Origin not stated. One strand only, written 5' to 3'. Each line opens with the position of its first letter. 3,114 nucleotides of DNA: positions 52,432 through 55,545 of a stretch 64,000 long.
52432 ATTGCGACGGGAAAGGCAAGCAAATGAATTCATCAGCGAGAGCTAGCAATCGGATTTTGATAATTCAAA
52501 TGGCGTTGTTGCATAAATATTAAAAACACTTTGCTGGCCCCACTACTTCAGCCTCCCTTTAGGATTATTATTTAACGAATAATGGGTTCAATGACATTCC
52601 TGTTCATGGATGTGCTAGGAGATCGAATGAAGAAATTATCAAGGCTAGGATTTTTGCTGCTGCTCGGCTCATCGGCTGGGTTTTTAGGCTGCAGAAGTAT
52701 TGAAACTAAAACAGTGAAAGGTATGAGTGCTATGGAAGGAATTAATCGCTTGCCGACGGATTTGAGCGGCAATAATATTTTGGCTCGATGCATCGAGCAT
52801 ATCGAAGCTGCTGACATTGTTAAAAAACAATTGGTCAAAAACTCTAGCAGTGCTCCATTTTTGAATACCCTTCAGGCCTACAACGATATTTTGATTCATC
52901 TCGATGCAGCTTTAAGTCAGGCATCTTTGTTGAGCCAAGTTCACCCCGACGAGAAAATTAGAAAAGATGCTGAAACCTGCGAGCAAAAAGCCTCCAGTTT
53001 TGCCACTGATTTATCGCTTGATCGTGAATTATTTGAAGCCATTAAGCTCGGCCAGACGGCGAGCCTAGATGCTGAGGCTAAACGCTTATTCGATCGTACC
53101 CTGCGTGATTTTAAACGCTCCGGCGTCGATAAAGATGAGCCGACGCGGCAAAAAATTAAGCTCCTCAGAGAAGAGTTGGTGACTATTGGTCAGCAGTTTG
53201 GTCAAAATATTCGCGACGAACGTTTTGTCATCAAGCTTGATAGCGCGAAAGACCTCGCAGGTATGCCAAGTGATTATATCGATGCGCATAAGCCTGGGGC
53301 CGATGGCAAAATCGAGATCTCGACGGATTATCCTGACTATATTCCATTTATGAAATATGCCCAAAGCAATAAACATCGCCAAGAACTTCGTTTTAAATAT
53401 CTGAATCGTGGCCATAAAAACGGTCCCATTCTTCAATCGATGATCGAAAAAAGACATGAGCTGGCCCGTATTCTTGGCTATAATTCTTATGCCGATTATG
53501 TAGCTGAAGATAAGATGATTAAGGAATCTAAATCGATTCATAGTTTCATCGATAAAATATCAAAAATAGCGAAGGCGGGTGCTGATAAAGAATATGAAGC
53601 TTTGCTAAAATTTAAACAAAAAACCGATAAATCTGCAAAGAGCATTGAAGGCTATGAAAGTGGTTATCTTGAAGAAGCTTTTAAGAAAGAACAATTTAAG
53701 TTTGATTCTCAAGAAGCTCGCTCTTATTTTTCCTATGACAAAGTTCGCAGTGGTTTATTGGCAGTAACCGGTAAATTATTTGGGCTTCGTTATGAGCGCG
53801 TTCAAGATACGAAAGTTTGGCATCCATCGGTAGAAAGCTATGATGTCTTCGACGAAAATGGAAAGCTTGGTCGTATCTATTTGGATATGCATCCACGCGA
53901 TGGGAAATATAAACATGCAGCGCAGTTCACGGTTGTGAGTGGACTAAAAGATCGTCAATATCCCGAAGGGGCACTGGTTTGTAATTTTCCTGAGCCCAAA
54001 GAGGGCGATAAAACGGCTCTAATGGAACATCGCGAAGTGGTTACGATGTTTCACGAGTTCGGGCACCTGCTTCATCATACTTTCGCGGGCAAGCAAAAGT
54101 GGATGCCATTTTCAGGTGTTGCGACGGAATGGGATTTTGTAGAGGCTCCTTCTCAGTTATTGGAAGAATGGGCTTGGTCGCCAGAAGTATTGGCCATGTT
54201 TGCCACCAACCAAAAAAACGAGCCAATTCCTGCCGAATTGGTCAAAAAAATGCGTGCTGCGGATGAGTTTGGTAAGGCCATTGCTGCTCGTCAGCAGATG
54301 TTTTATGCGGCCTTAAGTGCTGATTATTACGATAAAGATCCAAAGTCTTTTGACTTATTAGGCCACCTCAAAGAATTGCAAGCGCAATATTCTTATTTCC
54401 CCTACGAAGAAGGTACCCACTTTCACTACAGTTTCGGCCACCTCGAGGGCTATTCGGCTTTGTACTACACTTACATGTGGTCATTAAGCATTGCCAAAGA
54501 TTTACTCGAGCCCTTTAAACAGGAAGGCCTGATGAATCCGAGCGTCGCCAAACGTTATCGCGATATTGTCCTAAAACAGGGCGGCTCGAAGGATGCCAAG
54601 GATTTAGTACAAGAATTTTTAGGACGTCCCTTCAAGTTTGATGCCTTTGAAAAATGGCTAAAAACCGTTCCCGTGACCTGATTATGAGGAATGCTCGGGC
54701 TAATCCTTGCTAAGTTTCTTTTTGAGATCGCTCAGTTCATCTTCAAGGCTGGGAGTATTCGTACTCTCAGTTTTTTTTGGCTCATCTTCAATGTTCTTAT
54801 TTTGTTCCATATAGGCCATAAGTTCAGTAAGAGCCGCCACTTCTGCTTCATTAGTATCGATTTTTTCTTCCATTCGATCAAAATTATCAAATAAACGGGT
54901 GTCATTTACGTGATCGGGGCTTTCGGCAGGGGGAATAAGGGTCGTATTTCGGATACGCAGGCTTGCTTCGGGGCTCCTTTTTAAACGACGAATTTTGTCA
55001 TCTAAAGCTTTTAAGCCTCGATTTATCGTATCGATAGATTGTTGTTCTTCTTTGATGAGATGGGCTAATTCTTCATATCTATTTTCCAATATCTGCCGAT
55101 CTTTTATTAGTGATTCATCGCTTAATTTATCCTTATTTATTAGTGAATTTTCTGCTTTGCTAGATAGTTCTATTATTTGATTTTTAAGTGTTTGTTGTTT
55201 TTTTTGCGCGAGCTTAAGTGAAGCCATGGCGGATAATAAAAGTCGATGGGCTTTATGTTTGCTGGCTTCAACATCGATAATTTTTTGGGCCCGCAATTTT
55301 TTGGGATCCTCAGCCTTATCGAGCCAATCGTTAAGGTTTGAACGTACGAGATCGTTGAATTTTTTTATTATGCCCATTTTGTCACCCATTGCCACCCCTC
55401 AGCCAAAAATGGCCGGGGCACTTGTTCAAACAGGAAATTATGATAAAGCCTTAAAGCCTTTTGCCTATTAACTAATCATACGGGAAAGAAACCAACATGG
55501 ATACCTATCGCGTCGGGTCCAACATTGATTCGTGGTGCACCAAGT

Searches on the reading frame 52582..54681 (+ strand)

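Call 81: search_protein_families(library=pfam, proteins=[window:52582-54681:+], max_evalue=0.00001)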
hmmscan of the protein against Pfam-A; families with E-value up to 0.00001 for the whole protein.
window:52582-54681:+ (699 aa): 1 family
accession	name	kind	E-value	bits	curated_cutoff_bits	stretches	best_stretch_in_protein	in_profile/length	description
PF01432.26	Peptidase_M3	-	2.1e-104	350.9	27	1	256-691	1-453/457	Peptidase family M3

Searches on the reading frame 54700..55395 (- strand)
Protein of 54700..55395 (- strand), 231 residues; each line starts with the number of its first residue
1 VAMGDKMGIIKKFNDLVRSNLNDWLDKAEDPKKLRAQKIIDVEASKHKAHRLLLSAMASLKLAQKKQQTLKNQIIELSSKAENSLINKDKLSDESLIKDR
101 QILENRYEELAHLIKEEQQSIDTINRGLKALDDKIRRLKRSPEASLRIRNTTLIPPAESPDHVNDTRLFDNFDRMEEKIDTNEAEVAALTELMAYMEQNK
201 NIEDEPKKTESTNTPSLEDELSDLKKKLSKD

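Call 105: search_protein_families(library=pfam, proteins=[window:54700-55395:-], max_evalue=0.00001)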
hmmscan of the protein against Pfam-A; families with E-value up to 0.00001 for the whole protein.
window:54700-55395:- (231 aa): 1 family
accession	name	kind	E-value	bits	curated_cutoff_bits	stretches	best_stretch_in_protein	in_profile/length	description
PF04012.17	PspA_IM30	-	4.3e-17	62.9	33.9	1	8-227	1-217/220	PspA/IM30 family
